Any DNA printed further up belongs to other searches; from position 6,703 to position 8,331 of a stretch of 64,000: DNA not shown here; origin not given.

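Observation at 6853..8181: PilZ domain fused to the N-terminus of a complete PilT retraction ATPase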

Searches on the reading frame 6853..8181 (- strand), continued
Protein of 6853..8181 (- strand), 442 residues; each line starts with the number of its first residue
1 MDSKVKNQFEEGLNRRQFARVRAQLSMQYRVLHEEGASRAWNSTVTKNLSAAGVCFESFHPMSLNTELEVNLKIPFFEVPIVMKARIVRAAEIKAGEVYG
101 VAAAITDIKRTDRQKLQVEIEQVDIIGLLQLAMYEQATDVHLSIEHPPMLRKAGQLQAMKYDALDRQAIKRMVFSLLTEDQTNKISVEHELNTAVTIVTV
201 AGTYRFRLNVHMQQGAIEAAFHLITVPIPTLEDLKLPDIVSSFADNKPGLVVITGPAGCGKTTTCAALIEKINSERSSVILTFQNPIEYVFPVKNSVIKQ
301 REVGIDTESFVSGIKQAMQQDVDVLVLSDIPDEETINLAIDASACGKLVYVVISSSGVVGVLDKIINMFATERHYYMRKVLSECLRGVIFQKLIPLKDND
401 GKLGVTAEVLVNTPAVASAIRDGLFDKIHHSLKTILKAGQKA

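Call 10: find_homologous_proteins(query=window:6853-8181:-, max_evalue=1e-10)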
Query window:6853-8181:- (442 aa): 881 proteins with E <= 1e-10 among 8000 candidates; the best 120 are listed.
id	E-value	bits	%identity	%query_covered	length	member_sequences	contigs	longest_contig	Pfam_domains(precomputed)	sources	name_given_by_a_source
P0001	7.8e-285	962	100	100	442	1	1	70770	PF07238.20,PF00437.27,PF13401.13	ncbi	ncbi:MAG: ATPase, T2SS/T4P/T4SS family [Candidatus Omnitrophota bacterium]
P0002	1.1e-228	777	81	98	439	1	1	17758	PF07238.20,PF00437.27,PF13401.13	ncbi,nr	ncbi:MAG: Flp pilus assembly complex ATPase component TadA [Candidatus Omnitrophica bacterium]|nr:Fl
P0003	8.7e-228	774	79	98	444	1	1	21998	PF07238.20,PF00437.27,PF13191.13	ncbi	-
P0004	7.2e-227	771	78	100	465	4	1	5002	PF07238.20,PF00437.27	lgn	-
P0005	1.4e-218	744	79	96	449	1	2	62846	PF07238.20,PF00437.27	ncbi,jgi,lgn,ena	-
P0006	3.1e-216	736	78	95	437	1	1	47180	PF07238.20,PF00437.27,PF13401.13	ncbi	-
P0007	7.2e-205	699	71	98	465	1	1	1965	PF07238.20,PF00437.27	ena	-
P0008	4.6e-188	643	68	95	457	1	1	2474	PF07238.20,PF00437.27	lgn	-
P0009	1.7e-168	579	82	72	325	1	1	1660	PF07238.20,PF00437.27,PF13401.13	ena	-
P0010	4.7e-162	558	58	96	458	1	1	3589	PF07238.20,PF00437.27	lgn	-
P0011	2.6e-158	545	57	94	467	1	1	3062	PF07238.20,PF00437.27,PF24883.3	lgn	-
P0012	1.0e-157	543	57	94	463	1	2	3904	PF07238.20,PF00437.27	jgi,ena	-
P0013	1.5e-156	539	55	97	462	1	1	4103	PF07238.20,PF00437.27,PF24883.3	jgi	jgi:twitching motility protein PilT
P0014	2.0e-153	529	55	97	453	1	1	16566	PF07238.20,PF00437.27,PF00931.29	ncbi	-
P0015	1.8e-150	519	53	97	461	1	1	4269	PF07238.20,PF00437.27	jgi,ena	-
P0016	1.4e-145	503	56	91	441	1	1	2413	PF00437.27,PF13401.13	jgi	jgi:twitching motility protein PilT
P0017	4.8e-145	502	50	99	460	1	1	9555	PF07238.20,PF13173.13,PF00437.27,PF00004.36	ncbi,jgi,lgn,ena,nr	ncbi:MAG: Flp pilus assembly complex ATPase component TadA [Candidatus Omnitrophica bacterium]|nr:Fl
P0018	4.2e-144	498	52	95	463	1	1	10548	PF07238.20,PF00437.27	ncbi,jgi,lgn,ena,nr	ncbi:MAG: Flp pilus assembly complex ATPase component TadA [Candidatus Omnitrophica bacterium]|nr:Fl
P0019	2.6e-139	483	53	97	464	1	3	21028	PF07238.20,PF00437.27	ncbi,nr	ncbi:MAG: Flp pilus assembly complex ATPase component TadA [Candidatus Omnitrophica bacterium]|nr:Fl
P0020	8.6e-138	478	52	94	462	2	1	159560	PF07238.20,PF00437.27,PF13401.13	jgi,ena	-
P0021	1.4e-137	477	51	94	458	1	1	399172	PF07238.20,PF00437.27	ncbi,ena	-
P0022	3.1e-123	430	67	64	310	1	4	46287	PF07238.20,PF00437.27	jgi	-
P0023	8.4e-103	362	54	68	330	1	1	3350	PF00437.27,PF13401.13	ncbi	-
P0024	3.2e-100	354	42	97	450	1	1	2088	PF07238.20,PF00437.27,PF13401.13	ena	-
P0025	6.5e-99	350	35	72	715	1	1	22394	PF13173.13,PF13086.13,PF00437.27,PF13604.13,PF13245.13,PF13555.13,PF00004.36,PF13401.13,PF04851.22,PF13191.13,PF06414.19,PF10412.16,PF01935.24,PF24883.3,PF00005.34,PF13476.13,PF01580.25,PF25199.2,PF20720.4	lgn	-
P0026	2.0e-97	345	32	78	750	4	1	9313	PF13173.13,PF00265.25,PF00437.27,PF13604.13,PF13555.13,PF13671.13,PF13401.13,PF20703.4,PF13191.13,PF06414.19,PF13514.13,PF01935.24,PF00005.34,PF13476.13,PF25199.2,PF20720.4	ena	-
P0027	3.1e-91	324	34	72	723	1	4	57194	PF13173.13,PF00437.27,PF13604.13,PF13245.13,PF13555.13,PF13671.13,PF13401.13,PF00448.29,PF04851.22,PF13191.13,PF01935.24,PF00005.34,PF13476.13,PF01580.25,PF25199.2,PF20720.4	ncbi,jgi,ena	-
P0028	3.9e-89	317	50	67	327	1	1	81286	PF00437.27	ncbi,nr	ncbi:MAG: Flp pilus assembly complex ATPase component TadA [Candidatus Omnitrophica bacterium]|nr:Fl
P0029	2.1e-79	285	36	97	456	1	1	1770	PF07238.20,PF00437.27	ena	-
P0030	1.2e-75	273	35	97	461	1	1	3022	PF07238.20,PF00437.27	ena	-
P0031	2.5e-71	259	34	96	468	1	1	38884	PF07238.20,PF00437.27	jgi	-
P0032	2.8e-67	245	36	86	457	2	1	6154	PF07238.20,PF00437.27,PF13604.13,PF00004.36,PF13191.13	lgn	-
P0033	5.3e-65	238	39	74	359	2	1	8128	PF00437.27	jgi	-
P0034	1.8e-63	233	34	93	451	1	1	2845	PF07238.20,PF00265.25,PF00437.27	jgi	jgi:twitching motility protein PilT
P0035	2.7e-62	229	38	72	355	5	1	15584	PF00437.27,PF25199.2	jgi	-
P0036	1.4e-60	223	40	72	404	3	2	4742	PF00437.27,PF13401.13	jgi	-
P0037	2.2e-60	223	40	70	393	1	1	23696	PF00437.27,PF13191.13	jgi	jgi:twitching motility protein PilT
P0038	6.8e-60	221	38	72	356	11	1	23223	PF00437.27,PF13401.13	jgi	-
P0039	1.6e-59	220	36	69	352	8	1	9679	PF00437.27,PF13555.13,PF13401.13,PF25199.2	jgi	jgi:twitching motility protein PilT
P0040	1.8e-59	220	38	71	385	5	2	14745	PF00437.27,PF13555.13,PF13191.13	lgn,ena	-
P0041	3.8e-59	219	37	69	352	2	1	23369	PF00437.27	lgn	-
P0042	1.1e-58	217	38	72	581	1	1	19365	PF00437.27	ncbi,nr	ncbi:MAG: type pili twitching motility protein PilT [Schumannella sp.]|nr:type pili twitching motili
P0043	1.3e-58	217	39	70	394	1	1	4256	PF00437.27,PF13191.13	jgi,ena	-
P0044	2.6e-58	216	38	72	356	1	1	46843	PF00437.27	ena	-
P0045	4.4e-58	215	38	69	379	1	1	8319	PF00437.27,PF13604.13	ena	-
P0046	7.0e-58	215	38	72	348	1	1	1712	PF00437.27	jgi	jgi:twitching motility protein PilT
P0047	7.6e-58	214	35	70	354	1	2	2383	PF00437.27,PF13401.13,PF25199.2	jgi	jgi:twitching motility protein PilT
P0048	7.6e-58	214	35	70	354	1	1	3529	PF00437.27,PF13401.13,PF25199.2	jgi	jgi:twitching motility protein PilT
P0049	1.2e-57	214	39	72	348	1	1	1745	PF00437.27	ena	-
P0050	1.3e-57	214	37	69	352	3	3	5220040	PF00437.27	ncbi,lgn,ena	-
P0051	1.4e-57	214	39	71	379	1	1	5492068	PF00437.27,PF13401.13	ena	-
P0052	1.4e-57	214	39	71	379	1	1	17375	PF00437.27,PF13401.13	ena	-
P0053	1.7e-57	213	39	71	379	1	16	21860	PF00437.27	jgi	jgi:twitching motility protein PilT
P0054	1.7e-57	213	39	71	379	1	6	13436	PF00437.27,PF13401.13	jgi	jgi:twitching motility protein PilT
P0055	1.8e-57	213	38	71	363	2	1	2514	PF00437.27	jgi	jgi:twitching motility protein PilT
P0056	1.9e-57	213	39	72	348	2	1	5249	PF00437.27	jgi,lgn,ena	-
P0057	2.0e-57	213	39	71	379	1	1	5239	PF00437.27,PF13401.13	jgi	jgi:twitching motility protein PilT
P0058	2.0e-57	213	38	71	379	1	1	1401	PF00437.27,PF13401.13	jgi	jgi:twitching motility protein PilT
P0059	2.4e-57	213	38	72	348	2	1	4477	PF00437.27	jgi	jgi:twitching motility protein PilT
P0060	3.2e-57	212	37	71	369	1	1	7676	PF00437.27,PF13604.13,PF25199.2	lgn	-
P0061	3.2e-57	212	39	71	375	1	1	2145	PF00437.27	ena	-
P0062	4.2e-57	212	38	72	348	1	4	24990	PF00437.27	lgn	-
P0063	4.4e-57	212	39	71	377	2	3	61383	PF00437.27,PF13401.13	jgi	jgi:twitching motility protein PilT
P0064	5.1e-57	212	39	71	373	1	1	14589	PF00437.27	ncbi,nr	ncbi:MAG: type IV pilus twitching motility protein PilT [Candidatus Rokubacteria bacterium]|nr:type 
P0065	5.4e-57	212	38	72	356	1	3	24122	PF00437.27,PF13191.13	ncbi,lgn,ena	-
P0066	5.5e-57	212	39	71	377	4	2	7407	PF00437.27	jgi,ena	-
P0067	6.1e-57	211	38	71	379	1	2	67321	PF00437.27,PF13401.13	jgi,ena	jgi:twitching motility protein PilT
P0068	6.5e-57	211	38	69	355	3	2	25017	PF00437.27,PF13555.13,PF13401.13,PF25199.2,PF20720.4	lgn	-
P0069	7.5e-57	211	38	71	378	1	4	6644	PF00437.27,PF13191.13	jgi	-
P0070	8.2e-57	211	38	71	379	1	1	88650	PF00437.27,PF13401.13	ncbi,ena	-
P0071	1.0e-56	211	38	71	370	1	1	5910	PF00437.27,PF13401.13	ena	-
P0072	1.2e-56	210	38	71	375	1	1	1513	PF00437.27,PF13401.13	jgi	jgi:twitching motility protein PilT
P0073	1.3e-56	210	38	71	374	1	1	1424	PF00437.27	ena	-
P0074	1.4e-56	210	39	71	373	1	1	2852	PF00437.27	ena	-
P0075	1.4e-56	210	36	72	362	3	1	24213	PF00437.27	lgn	-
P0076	1.7e-56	210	38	71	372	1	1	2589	PF00437.27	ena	-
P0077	1.8e-56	210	37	71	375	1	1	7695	PF00437.27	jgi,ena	jgi:twitching motility protein PilT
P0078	1.9e-56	210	36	73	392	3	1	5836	PF00437.27,PF13604.13,PF13401.13,PF13191.13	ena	-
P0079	1.9e-56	210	38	71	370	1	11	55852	PF00437.27,PF13401.13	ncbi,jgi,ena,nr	ncbi:MAG: type IV pili twitching motility protein PilT [Candidatus Rokuibacteriota bacterium]|nr:MAG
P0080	2.0e-56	210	39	68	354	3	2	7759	PF00437.27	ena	-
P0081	2.1e-56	210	38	71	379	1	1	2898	PF00437.27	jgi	jgi:twitching motility protein PilT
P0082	2.2e-56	210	38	71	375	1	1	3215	PF00437.27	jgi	jgi:twitching motility protein PilT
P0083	2.5e-56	209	38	71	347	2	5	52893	PF00437.27,PF13555.13,PF13401.13,PF13191.13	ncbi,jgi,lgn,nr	ncbi:PilT/PilU family type 4a pilus ATPase [Candidatus Poribacteria bacterium]|nr:PilT/PilU family t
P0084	3.0e-56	209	37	71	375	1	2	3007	PF00437.27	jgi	jgi:twitching motility protein PilT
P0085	3.1e-56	209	37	71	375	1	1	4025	PF00437.27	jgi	jgi:twitching motility protein PilT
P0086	3.1e-56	209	37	71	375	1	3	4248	PF00437.27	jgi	jgi:twitching motility protein PilT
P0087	3.2e-56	209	38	71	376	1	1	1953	PF00437.27,PF13401.13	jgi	jgi:twitching motility protein PilT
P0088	3.2e-56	209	38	71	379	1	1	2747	PF00437.27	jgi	jgi:twitching motility protein PilT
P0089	3.6e-56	209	38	71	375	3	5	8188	PF00437.27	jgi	jgi:twitching motility protein PilT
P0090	3.6e-56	209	38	70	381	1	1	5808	PF00437.27,PF13604.13,PF13401.13,PF25199.2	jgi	jgi:twitching motility protein PilT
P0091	3.6e-56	209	36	71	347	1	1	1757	PF00437.27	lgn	-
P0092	4.0e-56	209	37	71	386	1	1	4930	PF00437.27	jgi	-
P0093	4.0e-56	209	38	71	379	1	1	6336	PF00437.27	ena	-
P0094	4.1e-56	209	38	71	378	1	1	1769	PF00437.27,PF13401.13,PF13191.13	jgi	jgi:twitching motility protein PilT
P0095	4.4e-56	209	38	71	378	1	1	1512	PF00437.27,PF13401.13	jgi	jgi:twitching motility protein PilT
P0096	4.6e-56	209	38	71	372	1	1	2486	PF00437.27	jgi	jgi:twitching motility protein PilT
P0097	4.7e-56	209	39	68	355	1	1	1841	PF00437.27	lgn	-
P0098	5.0e-56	208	38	71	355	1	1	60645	PF00437.27,PF13191.13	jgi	-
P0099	5.2e-56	208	36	71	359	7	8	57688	PF00437.27,PF13401.13,PF13191.13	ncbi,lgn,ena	-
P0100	6.1e-56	208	37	71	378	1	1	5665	PF00437.27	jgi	jgi:twitching motility protein PilT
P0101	7.0e-56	208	38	72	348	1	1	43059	PF00437.27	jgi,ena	-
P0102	7.8e-56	208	37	71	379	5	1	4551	PF00437.27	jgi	jgi:twitching motility protein PilT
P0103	8.1e-56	208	38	71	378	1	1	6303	PF00437.27,PF13401.13,PF13191.13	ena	-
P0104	8.4e-56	208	37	71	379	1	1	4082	PF00437.27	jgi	jgi:twitching motility protein PilT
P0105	8.4e-56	208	37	71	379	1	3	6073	PF00437.27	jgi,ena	jgi:twitching motility protein PilT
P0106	8.9e-56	208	38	71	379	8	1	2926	PF00437.27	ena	-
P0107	9.0e-56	208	37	71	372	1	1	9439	PF00437.27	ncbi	-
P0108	9.2e-56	208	37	69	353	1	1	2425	PF00437.27,PF13555.13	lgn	-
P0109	9.2e-56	208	38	69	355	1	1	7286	PF00437.27,PF13401.13,PF25199.2,PF20720.4,PF13191.13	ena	-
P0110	9.7e-56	208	38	71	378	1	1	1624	PF00437.27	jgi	-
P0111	9.7e-56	207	38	71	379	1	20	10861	PF00437.27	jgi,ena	jgi:twitching motility protein PilT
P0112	9.7e-56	207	37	71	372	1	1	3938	PF00437.27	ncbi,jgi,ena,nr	ncbi:MAG: type IV pili twitching motility protein PilT [Candidatus Rokuibacteriota bacterium]|nr:MAG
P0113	9.8e-56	207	38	71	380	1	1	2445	PF00437.27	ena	-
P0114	9.8e-56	207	38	71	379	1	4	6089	PF00437.27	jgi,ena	jgi:twitching motility protein PilT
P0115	1.0e-55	207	37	71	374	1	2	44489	PF00437.27,PF13401.13,PF25199.2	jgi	jgi:twitching motility protein PilT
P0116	1.0e-55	207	37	72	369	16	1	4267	PF00437.27,PF13401.13,PF25199.2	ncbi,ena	ncbi:MAG: type IV pilus twitching motility protein PilT [Nitrospirota bacterium]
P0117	1.1e-55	207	38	73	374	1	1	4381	PF00437.27,PF13401.13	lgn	-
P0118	1.2e-55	207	37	71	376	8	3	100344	PF00437.27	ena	-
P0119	1.2e-55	207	37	71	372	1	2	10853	PF00437.27,PF13401.13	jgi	jgi:twitching motility protein PilT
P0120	1.2e-55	207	37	71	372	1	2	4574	PF00437.27,PF13401.13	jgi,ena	jgi:twitching motility protein PilT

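Call 21: find_encoding_contigs(protein=P0021, flank=10000, max_places=2)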
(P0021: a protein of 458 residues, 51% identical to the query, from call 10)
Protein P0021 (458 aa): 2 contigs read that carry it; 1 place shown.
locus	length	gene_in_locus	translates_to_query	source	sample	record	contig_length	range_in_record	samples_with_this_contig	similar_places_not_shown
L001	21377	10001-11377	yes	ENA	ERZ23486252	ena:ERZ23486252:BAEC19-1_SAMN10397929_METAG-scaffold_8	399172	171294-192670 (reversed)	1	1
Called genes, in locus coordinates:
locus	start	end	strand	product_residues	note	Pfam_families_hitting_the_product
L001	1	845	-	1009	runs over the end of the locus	PF13116:YhdP (faint), PF27051:TamB_N (faint), PF05170:AsmA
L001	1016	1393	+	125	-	PF07238:PilZ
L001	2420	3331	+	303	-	PF12895:ANAPC3 (faint), PF00515:TPR_1 (faint), PF07719:TPR_2 (faint), PF13174:TPR_6 (faint), PF13181:TPR_8 (faint), PF13424:TPR_12 (faint), PF13428:TPR_14 (faint), PF13525:YfiO, +2 more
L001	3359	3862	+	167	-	PF04390:LptE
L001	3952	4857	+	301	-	PF21694:DNA_pol3_delta_C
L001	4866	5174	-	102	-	PF01649:Ribosomal_S20p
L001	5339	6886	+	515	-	PF03023:MurJ, PF13440:Polysacc_synt_3 (weak), PF01554:MatE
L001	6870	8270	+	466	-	PF01541:GIY-YIG, PF27096:UvrC_M, PF02151:UVR, PF08459:UvrC_RNaseH_dom, PF14520:HHH_5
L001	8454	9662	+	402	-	PF13173:AAA_14, PF13635:DUF4143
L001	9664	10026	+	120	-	PF01035:DNA_binding_1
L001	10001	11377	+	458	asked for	PF07238:PilZ, PF00437:T2SSE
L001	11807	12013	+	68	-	PF00376:MerR, PF13411:MerR_1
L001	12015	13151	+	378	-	PF02563:Poly_export, PF10531:SLBB (weak), PF22461:SLBB_2 (faint)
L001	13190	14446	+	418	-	-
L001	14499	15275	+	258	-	PF13614:AAA_31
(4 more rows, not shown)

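Call 22: find_encoding_contigs(protein=P0020, flank=10000, max_places=2)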
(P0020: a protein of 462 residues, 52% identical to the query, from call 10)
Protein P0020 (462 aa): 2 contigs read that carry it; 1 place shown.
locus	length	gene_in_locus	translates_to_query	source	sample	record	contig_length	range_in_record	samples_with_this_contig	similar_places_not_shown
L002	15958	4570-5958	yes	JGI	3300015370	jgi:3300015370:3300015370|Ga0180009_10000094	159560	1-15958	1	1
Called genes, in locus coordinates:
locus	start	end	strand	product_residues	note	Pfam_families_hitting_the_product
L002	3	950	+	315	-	?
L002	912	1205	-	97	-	PF01649:Ribosomal_S20p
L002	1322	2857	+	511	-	PF03023:MurJ, PF13440:Polysacc_synt_3 (weak), PF01554:MatE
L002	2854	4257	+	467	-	PF01541:GIY-YIG, PF27096:UvrC_M, PF02151:UVR, PF08459:UvrC_RNaseH_dom, PF12826:HHH_2 (faint), PF14520:HHH_5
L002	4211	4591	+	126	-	PF01035:DNA_binding_1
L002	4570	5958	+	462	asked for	PF07238:PilZ, PF00437:T2SSE, PF13401:AAA_22 (weak)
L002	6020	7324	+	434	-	PF03446:NAD_binding_2, PF03721:UDPG_MGDP_dh_N, PF00984:UDPG_MGDP_dh, PF03720:UDPG_MGDP_dh_C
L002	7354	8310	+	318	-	PF01073:3Beta_HSD, PF01370:Epimerase, PF02719:Polysacc_synt_2, PF04321:RmlD_sub_bind, PF05368:NmrA (weak), PF07993:NAD_binding_4, PF13460:NAD_binding_10, PF16363:GDP_Man_Dehyd, +1 more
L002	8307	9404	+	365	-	PF00483:NTP_transferase, PF12804:NTP_transf_3, PF24894:Hexapep_GlmU (faint), PF25084:LbH_EIF2B (weak), PF25087:GMPPB_C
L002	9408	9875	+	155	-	PF00908:dTDP_sugar_isom, PF14667:Polysacc_synt_C (weak)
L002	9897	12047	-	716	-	PF04851:ResIII, PF00270:DEAD, PF22527:DEXQc_Suv3 (weak), PF00271:Helicase_C, PF20470:HTH_61 (weak), PF21280:Helicase_dom4_arc, PF14520:HHH_5 (weak)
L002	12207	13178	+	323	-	PF09754:PAC2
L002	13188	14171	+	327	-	PF19300:BPD_transp_1_N, PF00528:BPD_transp_1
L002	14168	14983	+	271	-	PF12911:OppC_N, PF00528:BPD_transp_1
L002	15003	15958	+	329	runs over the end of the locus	PF00005:ABC_tran, PF08352:oligo_HPY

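Call 35: find_encoding_contigs(protein=P0031, flank=10000, max_places=2)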
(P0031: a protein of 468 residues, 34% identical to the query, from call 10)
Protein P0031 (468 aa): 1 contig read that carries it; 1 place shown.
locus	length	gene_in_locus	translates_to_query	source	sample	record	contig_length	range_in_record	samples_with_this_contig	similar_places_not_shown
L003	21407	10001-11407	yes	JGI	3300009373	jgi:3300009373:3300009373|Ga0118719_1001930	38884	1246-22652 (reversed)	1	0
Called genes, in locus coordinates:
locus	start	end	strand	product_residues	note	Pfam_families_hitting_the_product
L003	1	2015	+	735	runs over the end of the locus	PF18072:FGAR-AT_linker, PF00586:AIRS, PF02769:AIRS_C, PF00586:AIRS, PF02769:AIRS_C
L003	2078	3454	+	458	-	PF13230:GATase_4, PF13522:GATase_6, PF13537:GATase_7, PF00156:Pribosyltran (weak)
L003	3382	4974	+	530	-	PF08903:DUF1846, PF20921:DUF1846_C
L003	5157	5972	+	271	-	-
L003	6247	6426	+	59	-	-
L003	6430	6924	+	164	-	PF06271:RDD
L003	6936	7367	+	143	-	PF03479:PCC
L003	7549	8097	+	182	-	PF13424:TPR_12 (faint), PF07719:TPR_2 (faint), PF13181:TPR_8 (faint), PF13428:TPR_14 (faint), PF13431:TPR_17 (faint), PF14559:TPR_19 (faint), PF00515:TPR_1 (weak), PF13414:TPR_11 (weak), +1 more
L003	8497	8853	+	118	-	PF09413:DUF2007 (weak)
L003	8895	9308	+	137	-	-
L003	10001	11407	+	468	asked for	PF07238:PilZ, PF00437:T2SSE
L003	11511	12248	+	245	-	PF24481:CT398_CC, PF02591:Zn_ribbon_9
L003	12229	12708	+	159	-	PF00075:RNase_H, PF13456:RVT_3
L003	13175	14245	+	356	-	PF00437:T2SSE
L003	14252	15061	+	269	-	PF01435:Peptidase_M48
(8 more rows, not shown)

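Call 36: find_encoding_contigs(protein=P0014, flank=10000, max_places=2)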
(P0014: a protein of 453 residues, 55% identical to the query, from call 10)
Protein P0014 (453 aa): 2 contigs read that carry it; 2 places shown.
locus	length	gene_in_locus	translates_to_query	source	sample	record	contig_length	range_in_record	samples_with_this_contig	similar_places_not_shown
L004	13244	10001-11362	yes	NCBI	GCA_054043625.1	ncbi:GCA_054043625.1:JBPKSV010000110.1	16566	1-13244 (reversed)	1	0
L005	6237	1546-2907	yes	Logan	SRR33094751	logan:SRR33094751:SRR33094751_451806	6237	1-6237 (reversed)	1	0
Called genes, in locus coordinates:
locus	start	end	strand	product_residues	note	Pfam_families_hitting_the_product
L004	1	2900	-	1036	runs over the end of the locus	PF05170:AsmA (weak)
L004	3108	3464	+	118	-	PF07238:PilZ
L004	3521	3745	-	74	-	-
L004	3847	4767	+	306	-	PF00515:TPR_1 (faint), PF07719:TPR_2 (faint), PF13428:TPR_14 (faint), PF13174:TPR_6 (faint), PF13424:TPR_12 (faint), PF13432:TPR_16 (faint), PF13525:YfiO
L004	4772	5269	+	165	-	PF04390:LptE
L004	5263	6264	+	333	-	PF06144:DNA_pol3_delta, PF21694:DNA_pol3_delta_C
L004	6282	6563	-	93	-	PF01649:Ribosomal_S20p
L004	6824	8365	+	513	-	PF01554:MatE (weak), PF03023:MurJ, PF01554:MatE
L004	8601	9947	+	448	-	PF01541:GIY-YIG (weak), PF27096:UvrC_M, PF02151:UVR (weak), PF08459:UvrC_RNaseH_dom, PF14520:HHH_5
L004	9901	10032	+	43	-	-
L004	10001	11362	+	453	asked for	PF07238:PilZ, PF00437:T2SSE, PF00931:NB-ARC (faint)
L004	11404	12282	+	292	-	PF00483:NTP_transferase, PF12804:NTP_transf_3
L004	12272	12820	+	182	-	PF00908:dTDP_sugar_isom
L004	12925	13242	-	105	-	?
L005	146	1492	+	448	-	PF01541:GIY-YIG (weak), PF27096:UvrC_M, PF02151:UVR (weak), PF08459:UvrC_RNaseH_dom, PF14520:HHH_5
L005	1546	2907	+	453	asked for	PF07238:PilZ, PF00437:T2SSE, PF00931:NB-ARC (faint)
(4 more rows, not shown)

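Call 37: predict_structure(alignment_id=A2)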
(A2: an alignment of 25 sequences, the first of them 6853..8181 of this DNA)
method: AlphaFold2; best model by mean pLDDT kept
length: 442 residues; sequences in the alignment: 25
mean_pLDDT: 83.8   pTM: 0.71
mean pLDDT of the five models: 83.8, 83.0, 82.1, 79.9, 79.6
residues with pLDDT >= 90: 184; 70-90: 204; 50-70: 36; < 50: 18
segments of 3 or more residues with pLDDT < 50: 1-18
pLDDT, mean of each block of 10 residues (from residue 1): 28 36 77 69 83 83 87 77 89 77 89 78 77 87 92 85 86 82 88 77 81 90 88 89 94 91 95 95 90 90 85 92 90 92 96 93 95 96 96 77 83 95 88 66 56
secondary structure, 60 per line:
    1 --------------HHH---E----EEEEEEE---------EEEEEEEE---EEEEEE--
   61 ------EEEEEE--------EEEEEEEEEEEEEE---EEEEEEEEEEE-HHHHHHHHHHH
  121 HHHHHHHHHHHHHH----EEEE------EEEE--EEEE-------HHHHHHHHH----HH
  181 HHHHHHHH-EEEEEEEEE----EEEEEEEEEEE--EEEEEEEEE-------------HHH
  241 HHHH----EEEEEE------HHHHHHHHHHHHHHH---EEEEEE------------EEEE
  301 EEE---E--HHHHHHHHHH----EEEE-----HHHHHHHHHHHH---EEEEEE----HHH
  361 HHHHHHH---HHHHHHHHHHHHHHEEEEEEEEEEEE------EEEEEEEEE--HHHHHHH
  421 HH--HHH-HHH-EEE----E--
elements in order: E26-32 E42-49 E53-58 E67-72 E81-94 E98-108 H110-134 E139-142 E149-152 E155-158 H166-174 H179-188 E190-198 E203-213 E216-224 H238-244 E249-254 H261-275 E279-284 E297-303 H310-319 E324-327 H333-344 E348-353 H358-367 H371-384 E385-396 E403-411 H414-422 E433-435
